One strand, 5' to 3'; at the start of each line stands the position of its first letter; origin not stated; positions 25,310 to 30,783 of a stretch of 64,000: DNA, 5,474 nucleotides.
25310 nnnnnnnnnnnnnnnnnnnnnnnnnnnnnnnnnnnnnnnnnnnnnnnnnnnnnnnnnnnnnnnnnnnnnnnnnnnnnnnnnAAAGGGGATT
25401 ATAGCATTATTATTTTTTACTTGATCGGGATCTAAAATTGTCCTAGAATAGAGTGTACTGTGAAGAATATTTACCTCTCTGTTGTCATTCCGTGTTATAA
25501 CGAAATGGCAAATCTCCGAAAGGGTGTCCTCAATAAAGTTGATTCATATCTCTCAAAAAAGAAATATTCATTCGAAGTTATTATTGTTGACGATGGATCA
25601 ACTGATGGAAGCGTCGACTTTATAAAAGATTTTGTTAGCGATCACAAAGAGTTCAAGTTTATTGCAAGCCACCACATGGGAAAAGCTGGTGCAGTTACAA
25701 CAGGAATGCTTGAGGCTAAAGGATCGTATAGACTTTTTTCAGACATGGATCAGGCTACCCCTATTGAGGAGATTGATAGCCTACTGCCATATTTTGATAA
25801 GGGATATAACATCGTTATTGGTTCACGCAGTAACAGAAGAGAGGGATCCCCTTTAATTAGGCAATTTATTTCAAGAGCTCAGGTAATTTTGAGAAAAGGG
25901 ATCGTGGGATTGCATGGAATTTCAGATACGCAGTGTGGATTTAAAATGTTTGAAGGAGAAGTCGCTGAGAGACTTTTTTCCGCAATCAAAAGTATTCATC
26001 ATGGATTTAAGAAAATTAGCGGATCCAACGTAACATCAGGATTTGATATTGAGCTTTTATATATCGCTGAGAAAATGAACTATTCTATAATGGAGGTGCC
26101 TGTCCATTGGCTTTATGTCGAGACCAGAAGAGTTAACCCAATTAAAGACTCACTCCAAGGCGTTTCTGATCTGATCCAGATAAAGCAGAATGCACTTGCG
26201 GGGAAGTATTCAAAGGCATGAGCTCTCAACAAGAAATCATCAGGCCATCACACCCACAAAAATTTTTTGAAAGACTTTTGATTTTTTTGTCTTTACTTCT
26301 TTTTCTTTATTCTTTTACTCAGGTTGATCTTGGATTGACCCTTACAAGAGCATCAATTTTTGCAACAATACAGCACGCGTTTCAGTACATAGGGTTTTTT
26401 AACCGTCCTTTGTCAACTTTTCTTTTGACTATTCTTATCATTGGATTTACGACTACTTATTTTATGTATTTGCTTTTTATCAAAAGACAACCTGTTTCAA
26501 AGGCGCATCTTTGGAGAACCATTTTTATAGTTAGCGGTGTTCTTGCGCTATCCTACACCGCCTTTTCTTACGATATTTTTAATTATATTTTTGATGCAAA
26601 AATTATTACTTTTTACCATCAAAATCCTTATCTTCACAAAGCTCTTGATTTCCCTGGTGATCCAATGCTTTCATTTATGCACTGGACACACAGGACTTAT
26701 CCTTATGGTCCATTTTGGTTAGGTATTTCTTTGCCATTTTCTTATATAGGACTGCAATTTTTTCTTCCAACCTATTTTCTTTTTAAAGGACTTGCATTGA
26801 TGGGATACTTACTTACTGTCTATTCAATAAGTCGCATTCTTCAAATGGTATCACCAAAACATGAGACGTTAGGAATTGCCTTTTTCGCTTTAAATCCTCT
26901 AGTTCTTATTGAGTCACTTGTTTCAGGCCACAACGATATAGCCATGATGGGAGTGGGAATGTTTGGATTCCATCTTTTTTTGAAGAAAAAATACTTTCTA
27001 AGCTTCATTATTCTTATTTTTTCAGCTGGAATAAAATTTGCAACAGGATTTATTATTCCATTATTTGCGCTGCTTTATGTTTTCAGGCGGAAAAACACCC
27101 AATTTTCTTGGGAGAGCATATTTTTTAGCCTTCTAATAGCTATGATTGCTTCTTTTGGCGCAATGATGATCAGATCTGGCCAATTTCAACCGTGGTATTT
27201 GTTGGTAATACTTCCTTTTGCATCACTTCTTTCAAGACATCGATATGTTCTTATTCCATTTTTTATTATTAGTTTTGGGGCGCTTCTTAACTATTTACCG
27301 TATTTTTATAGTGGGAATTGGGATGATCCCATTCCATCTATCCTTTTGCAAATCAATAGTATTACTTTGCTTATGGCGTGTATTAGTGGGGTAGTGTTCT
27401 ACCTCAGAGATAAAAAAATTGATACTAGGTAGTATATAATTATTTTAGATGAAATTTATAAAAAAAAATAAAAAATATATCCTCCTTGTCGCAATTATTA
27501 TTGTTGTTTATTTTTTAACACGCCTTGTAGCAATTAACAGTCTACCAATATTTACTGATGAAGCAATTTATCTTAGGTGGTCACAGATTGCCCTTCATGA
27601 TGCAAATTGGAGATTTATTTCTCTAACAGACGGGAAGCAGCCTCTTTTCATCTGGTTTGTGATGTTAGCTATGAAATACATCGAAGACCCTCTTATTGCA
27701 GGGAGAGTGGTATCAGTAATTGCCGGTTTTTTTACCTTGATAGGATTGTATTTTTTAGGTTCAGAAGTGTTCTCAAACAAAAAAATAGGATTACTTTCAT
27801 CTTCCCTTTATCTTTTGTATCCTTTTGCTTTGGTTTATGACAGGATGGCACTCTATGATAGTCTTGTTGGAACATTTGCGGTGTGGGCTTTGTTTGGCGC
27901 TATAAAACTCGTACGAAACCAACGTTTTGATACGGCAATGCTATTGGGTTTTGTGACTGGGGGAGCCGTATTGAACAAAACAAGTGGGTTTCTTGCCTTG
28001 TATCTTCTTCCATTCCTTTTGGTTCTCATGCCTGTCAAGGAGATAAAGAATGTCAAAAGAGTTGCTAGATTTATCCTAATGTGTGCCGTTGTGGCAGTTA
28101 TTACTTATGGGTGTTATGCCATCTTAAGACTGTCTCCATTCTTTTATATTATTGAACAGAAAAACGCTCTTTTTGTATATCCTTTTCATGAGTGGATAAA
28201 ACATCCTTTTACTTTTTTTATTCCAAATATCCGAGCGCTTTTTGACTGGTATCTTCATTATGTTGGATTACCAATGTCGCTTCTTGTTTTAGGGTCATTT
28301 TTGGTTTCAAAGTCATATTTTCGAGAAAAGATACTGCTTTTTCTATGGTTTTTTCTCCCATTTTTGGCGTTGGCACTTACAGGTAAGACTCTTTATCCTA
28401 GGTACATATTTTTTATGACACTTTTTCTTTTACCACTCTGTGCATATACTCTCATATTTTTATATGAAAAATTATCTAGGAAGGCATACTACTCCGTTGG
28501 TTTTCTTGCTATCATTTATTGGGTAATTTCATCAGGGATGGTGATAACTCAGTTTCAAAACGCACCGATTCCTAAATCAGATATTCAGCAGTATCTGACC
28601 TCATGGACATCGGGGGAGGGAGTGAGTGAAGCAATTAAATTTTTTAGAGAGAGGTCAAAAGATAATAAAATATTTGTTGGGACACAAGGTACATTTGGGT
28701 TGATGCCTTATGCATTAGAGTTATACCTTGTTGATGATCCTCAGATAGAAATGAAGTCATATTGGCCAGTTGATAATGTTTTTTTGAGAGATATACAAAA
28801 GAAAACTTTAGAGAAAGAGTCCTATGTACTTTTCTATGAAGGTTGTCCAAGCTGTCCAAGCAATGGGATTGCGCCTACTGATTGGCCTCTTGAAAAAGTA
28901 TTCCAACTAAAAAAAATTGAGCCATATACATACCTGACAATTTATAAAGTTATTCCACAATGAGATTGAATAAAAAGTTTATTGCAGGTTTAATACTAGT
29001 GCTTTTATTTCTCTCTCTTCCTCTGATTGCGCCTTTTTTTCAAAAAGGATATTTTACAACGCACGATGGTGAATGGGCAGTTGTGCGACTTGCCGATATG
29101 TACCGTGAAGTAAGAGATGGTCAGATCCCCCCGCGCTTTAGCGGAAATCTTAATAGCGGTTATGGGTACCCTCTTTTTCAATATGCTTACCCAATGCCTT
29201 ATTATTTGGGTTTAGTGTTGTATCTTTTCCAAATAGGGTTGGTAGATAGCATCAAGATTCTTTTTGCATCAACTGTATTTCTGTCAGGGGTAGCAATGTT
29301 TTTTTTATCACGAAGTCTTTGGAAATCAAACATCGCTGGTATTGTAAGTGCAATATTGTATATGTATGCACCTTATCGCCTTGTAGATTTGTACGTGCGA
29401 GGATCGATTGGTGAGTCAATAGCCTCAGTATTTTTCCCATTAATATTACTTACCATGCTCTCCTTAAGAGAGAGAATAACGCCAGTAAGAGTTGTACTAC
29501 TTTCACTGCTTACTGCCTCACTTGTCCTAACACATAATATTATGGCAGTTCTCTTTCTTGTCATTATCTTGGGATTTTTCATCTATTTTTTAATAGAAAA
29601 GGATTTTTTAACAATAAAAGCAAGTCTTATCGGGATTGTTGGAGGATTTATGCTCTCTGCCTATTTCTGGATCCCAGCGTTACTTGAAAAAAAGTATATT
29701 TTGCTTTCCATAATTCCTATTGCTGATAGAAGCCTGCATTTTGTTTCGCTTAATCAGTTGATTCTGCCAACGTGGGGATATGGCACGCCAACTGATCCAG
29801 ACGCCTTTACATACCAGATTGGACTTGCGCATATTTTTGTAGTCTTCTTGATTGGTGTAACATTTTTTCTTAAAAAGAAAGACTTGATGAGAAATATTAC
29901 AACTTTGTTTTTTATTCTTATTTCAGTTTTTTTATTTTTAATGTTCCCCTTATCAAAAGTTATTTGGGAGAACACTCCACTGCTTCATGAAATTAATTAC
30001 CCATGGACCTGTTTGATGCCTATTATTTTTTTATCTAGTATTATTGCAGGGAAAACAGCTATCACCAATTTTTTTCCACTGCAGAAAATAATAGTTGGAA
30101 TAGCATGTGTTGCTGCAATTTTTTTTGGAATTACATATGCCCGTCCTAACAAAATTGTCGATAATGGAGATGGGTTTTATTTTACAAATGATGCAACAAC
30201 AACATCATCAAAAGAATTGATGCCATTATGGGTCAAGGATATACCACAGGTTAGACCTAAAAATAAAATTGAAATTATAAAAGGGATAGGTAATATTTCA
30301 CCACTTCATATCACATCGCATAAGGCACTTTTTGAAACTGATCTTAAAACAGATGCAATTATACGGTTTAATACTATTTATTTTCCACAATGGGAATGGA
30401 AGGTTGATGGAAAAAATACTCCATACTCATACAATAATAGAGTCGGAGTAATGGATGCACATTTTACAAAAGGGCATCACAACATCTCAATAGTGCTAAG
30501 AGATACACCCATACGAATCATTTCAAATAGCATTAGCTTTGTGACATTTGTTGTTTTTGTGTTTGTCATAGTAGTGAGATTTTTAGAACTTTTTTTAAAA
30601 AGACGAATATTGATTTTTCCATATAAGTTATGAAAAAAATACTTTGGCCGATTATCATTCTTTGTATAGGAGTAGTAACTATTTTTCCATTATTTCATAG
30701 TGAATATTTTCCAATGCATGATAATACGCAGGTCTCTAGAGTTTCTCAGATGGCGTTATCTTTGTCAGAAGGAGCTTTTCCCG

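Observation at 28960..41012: Four-member YfhO-like short paralog family (N-terminal HD.., C-terminal YxPGW..VDG), one copy inverted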

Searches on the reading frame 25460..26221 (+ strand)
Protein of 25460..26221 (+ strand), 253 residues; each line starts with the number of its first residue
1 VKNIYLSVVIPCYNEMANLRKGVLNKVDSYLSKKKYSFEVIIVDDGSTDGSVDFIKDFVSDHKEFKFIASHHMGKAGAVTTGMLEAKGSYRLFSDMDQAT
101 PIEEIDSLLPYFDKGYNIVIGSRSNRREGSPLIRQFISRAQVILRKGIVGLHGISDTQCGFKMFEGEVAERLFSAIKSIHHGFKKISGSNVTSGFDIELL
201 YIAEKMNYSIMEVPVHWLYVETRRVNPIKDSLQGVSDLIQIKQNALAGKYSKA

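Call 11: search_protein_families(library=pfam, proteins=[window:25460-26221:+], max_evalue=0.01)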
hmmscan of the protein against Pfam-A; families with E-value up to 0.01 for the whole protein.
window:25460-26221:+ (253 aa): 3 families
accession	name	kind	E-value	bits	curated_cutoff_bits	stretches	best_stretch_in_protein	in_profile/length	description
PF00535.33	Glycos_transf_2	-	4.6e-25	88.9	23.3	1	7-170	1-165/168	Glycosyl transferase family 2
PF10111.15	Glyco_tranf_2_2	-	7.6e-06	26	27.3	1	7-100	1-94/276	Glycosyltransferase like family 2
PF13641.12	Glyco_tranf_2_3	-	0.0015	19.1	27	1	6-126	3-126/230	Glycosyltransferase like family 2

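Call 30: search_protein_families(library=ncbifam, proteins=[window:25460-26221:+], max_evalue=0.00001)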
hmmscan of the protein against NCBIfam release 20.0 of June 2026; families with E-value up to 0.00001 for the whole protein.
window:25460-26221:+ (253 aa): 14 families
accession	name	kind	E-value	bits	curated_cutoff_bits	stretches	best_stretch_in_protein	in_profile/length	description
NF047588.1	GlcsyltransPgfSStrep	equivalog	5.6e-18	65.2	500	1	6-169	3-164/308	glycosyltransferase PgfS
NF007482.0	PRK10073.1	equivalog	2e-16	59.9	423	1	5-99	7-97/334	glycosyltransferase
NF007986.1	PRK10714.1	equivalog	2.4e-15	56.4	529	1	6-164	8-164/316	undecaprenyl-phosphate 4-deoxy-4-formamido-L-arabinose transferase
NF041875.1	EPS_EpsD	equivalog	8.2e-14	51.7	370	1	6-121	1-114/325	exopolysaccharide biosynthesis glycosyltransferase EpsD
TIGR03937.1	PgaC_IcaA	equivalog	9.2e-14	51.2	422.3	1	6-98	47-136/407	poly-beta-1,6-N-acetyl-D-glucosamine synthase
NF050050.1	ProtGlycPglI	equivalog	1e-10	41.5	500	1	5-129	3-125/306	GalNAc(5)-diNAcBac-PP-undecaprenol beta-1,3-glucosyltransferase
NF058614.1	PPMAGASynPpgS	equivalog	3.9e-10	39.5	370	1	8-221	4-200/226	polyprenyl-phospho-N-acetylgalactosaminyl synthase PpgS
NF038302.1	EPS_HpsE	equivalog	5.4e-10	38.7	300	1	6-99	3-98/307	hormogonium polysaccharide biosynthesis glycosyltransferase HpsE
TIGR04283.1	glyco_like_mftF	equivalog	1e-09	38.3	182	1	6-101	1-86/221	TIGR04283 family arsenosugar biosynthesis glycosyltransferase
NF047683.1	TeichurnBiosyTuaG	equivalog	8e-09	35.5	400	1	5-112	7-111/252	teichuronic acid biosynthesis protein TuaG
NF041391.1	DPhHxTase_Halo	equivalog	3.1e-08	32.9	375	1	12-171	3-152/213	dolichyl-phosphate hexose transferase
TIGR04009.1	wcaE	equivalog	5.3e-07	29.2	369.2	1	27-95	23-90/248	colanic acid biosynthesis glycosyltransferase WcaE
TIGR04182.1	glyco_TIGR04182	equivalog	6e-07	29.1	325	1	7-237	3-213/293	S-layer glycoprotein N-glycosyltransferase AglJ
TIGR03111.1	glyc2_xrt_Gpos1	hypoth_equivalog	7.1e-06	25.1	363.95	1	6-118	51-162/439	TIGR03111 family XrtG-associated glycosyltransferase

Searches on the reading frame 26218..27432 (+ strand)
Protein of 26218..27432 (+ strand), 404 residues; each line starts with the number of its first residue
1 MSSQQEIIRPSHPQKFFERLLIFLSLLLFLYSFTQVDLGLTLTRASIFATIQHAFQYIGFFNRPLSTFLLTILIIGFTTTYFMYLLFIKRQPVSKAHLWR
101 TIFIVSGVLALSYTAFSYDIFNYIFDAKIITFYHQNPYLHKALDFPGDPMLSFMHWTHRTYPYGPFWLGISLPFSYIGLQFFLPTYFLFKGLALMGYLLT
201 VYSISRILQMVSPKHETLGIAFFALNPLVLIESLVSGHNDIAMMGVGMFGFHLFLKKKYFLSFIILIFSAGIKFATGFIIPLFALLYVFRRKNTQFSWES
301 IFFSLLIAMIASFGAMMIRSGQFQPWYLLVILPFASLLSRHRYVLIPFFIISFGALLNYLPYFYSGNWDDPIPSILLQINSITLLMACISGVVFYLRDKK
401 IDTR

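Call 5: search_protein_families(library=pfam, proteins=[window:26218-27432:+], max_evalue=0.1)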
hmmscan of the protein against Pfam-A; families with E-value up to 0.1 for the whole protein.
window:26218-27432:+ (404 aa): 2 families
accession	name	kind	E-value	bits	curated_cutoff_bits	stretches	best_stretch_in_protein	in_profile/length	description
PF09594.16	GT87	-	1.4e-05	25.5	25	1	161-328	1-157/237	Glycosyltransferase family 87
PF03707.21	MHYT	-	0.044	14.2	21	0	295-329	22-56/59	Bacterial signalling protein N terminal repeat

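Call 6: search_protein_families(library=ncbifam, proteins=[window:26218-27432:+], max_evalue=0.1)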
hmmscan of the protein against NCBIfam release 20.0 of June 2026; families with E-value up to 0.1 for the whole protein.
window:26218-27432:+ (404 aa): 2 families
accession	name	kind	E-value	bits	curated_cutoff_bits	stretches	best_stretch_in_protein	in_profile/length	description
TIGR03459.1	crt_membr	equivalog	2.4e-14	53.1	439.4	1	90-291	70-270/470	alpha-(1->6)-mannopyranosyltransferase A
NF038066.1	MptB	equivalog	7.8e-10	37.8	40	1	89-262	129-304/553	polyprenol phosphomannose-dependent alpha 1,6 mannosyltransferase MptB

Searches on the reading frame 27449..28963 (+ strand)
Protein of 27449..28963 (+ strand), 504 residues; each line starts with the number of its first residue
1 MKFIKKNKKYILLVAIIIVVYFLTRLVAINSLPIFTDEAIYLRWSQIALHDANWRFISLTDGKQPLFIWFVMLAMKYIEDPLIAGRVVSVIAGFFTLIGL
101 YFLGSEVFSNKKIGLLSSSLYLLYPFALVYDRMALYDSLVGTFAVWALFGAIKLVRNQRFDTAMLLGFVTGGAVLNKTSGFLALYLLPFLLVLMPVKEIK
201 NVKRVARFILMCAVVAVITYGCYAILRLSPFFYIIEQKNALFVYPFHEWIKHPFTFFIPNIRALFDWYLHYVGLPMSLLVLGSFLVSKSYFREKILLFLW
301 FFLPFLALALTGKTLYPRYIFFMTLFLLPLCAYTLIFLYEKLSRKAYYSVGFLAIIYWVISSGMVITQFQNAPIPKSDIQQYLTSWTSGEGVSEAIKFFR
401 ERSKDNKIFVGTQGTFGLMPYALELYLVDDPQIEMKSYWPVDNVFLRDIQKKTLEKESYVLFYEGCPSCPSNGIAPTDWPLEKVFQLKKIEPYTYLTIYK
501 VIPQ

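Call 5: search_protein_families(library=pfam, proteins=[window:27449-28963:+], max_evalue=0.1)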
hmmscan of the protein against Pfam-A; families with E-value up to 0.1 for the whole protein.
window:27449-28963:+ (504 aa): 1 family
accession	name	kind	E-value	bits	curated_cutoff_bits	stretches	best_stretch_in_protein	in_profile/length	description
PF13231.12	PMT_2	-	1e-09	39.3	26.1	1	65-218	4-155/160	Dolichyl-phosphate-mannose-protein mannosyltransferase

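Call 6: search_protein_families(library=ncbifam, proteins=[window:27449-28963:+], max_evalue=0.1)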
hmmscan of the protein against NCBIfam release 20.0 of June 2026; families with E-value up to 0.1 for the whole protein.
window:27449-28963:+ (504 aa): 0 families

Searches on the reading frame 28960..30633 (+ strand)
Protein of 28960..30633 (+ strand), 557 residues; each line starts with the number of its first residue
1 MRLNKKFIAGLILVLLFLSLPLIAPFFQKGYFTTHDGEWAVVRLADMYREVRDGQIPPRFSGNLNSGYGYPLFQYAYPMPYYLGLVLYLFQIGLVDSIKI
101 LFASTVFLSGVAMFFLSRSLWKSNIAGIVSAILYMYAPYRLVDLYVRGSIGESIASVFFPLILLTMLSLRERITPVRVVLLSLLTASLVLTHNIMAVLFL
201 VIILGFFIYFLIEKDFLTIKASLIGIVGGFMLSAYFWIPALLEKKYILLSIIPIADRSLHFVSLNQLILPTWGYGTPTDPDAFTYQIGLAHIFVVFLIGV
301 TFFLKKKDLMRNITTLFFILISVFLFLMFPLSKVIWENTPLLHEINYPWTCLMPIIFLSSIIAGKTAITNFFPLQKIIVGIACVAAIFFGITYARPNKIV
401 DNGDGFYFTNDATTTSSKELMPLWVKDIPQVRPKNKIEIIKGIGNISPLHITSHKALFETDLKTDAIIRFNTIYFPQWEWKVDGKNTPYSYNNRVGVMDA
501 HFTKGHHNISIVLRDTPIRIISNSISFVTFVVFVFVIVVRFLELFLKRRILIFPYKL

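Call 5: search_protein_families(library=pfam, proteins=[window:28960-30633:+], max_evalue=0.1)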
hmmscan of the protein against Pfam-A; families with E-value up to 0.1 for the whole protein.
window:28960-30633:+ (557 aa): 2 families
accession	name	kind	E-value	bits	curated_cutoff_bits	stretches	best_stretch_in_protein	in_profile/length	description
PF10131.15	PTPS_related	-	5e-08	32.3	26.4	1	73-369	1-286/621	6-pyruvoyl-tetrahydropterin synthase related domain; membrane protein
PF11847.13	GT-C_AftD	-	0.029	12.8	26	1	121-242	99-216/661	Alpha-(1->3)-arabinofuranosyltransferase, N-terminal GT-C domain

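Call 6: search_protein_families(library=ncbifam, proteins=[window:28960-30633:+], max_evalue=0.1)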
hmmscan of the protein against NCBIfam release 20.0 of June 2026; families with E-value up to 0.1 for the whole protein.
window:28960-30633:+ (557 aa): 1 family
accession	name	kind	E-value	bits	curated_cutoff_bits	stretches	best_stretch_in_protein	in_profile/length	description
NF053599.1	transp_MmpA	equivalog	0.017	13.8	210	1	99-212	70-173/543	MmpA family trehalose lipid delivery protein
